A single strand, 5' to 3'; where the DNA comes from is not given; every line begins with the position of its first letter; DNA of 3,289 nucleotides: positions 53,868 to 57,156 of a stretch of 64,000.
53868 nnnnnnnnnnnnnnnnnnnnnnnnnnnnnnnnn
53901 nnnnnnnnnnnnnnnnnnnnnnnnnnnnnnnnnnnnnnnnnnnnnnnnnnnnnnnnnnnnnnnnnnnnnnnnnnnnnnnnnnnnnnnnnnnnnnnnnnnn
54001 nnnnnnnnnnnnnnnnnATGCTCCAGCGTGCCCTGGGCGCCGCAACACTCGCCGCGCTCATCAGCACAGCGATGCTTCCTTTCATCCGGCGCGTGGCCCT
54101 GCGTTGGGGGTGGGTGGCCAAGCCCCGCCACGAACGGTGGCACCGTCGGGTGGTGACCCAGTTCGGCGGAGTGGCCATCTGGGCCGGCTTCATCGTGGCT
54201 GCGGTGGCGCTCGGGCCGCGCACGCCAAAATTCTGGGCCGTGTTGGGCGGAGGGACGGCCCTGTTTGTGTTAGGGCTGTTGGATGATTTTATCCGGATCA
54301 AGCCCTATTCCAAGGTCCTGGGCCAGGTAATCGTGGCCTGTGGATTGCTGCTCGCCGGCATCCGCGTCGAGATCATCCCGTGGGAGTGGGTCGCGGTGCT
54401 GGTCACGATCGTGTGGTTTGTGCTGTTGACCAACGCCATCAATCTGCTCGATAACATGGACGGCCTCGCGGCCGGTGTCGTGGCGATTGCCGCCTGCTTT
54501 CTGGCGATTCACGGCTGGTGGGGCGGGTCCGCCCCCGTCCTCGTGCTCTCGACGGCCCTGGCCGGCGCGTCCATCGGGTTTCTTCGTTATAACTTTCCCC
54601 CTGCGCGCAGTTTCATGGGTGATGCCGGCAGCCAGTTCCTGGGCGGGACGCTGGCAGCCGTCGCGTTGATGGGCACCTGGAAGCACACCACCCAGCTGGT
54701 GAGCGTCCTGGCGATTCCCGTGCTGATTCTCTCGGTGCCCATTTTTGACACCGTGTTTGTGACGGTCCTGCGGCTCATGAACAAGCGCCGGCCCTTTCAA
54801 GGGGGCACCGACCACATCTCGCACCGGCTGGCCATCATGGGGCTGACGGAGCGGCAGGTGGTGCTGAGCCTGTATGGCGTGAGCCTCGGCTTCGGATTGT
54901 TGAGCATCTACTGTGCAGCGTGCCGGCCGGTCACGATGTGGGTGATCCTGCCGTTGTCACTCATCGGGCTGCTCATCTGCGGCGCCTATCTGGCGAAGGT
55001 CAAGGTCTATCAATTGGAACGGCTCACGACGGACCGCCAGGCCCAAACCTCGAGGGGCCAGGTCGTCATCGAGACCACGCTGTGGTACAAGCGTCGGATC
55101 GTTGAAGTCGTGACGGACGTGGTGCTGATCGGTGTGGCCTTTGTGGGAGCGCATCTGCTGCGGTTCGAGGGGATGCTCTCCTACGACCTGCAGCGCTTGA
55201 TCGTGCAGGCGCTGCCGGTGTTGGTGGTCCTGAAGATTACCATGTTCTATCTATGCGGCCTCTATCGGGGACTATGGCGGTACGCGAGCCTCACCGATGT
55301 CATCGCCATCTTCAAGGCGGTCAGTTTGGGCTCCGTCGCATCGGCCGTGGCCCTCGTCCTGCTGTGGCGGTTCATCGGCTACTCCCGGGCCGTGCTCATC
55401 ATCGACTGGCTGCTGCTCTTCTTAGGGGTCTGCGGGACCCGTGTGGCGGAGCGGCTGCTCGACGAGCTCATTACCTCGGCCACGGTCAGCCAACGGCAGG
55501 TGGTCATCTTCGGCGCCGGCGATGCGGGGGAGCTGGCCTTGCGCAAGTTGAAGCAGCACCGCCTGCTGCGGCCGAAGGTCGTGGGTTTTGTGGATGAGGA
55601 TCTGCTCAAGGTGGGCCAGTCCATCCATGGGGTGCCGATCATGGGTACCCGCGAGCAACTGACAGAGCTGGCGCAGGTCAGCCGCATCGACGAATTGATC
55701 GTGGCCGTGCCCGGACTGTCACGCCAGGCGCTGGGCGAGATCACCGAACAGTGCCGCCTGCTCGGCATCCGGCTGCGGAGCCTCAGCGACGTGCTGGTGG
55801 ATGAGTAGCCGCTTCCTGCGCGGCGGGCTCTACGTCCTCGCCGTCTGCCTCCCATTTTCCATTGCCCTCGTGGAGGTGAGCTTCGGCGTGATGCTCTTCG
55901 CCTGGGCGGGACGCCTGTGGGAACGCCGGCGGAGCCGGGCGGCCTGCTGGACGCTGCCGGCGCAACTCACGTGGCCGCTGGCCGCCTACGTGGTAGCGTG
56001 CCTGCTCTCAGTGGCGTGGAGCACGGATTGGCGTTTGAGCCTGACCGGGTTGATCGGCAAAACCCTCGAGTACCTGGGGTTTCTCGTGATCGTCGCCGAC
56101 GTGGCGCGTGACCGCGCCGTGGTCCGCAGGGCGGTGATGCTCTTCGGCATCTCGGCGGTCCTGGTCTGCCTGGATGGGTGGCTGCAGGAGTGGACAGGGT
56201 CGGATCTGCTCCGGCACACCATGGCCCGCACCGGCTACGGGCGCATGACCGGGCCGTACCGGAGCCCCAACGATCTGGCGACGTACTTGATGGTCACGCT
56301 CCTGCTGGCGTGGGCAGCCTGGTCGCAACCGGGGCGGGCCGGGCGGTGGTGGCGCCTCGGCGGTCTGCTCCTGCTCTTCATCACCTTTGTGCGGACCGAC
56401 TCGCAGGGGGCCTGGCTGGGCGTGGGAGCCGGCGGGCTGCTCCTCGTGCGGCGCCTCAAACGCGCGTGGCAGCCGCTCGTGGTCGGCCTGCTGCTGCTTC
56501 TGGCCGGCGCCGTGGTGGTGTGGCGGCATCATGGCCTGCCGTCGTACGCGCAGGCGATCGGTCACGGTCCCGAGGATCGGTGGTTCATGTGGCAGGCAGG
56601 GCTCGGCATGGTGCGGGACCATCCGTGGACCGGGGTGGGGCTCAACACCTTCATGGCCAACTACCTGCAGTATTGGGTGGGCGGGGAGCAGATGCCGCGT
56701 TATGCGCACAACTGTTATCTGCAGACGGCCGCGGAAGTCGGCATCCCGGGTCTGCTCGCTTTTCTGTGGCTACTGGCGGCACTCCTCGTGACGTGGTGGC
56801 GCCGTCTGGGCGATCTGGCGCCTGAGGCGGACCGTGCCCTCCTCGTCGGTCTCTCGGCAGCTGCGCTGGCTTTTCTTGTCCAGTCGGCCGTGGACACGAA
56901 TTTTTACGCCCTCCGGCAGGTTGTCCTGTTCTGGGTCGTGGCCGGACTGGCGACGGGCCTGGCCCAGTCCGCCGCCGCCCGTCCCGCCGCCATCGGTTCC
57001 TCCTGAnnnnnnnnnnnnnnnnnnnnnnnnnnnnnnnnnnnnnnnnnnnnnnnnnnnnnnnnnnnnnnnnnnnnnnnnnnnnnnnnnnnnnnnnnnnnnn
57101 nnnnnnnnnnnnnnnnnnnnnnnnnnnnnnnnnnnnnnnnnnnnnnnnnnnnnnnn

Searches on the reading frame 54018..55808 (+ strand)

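Call 36: search_protein_families(library=pfam, proteins=[window:54018-55808:+], max_evalue=0.0001)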
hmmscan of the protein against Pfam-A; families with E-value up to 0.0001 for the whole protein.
window:54018-55808:+ (596 aa): 2 families
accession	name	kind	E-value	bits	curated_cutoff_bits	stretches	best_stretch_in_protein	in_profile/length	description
PF00953.26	Glycos_transf_4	-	9.8e-32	110.6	27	1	73-219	2-159/160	Glycosyl transferase family 4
PF13727.12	CoA_binding_3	-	1.2e-12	48.7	25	1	414-587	4-172/175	CoA-binding domain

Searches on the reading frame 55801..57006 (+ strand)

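Call 36: search_protein_families(library=pfam, proteins=[window:55801-57006:+], max_evalue=0.0001)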
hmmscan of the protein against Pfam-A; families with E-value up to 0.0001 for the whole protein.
window:55801-57006:+ (401 aa): 1 family
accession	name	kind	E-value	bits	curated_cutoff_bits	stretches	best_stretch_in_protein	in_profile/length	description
PF04932.20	Wzy_C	-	9e-22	77.9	31.7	1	188-322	2-149/149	O-Antigen ligase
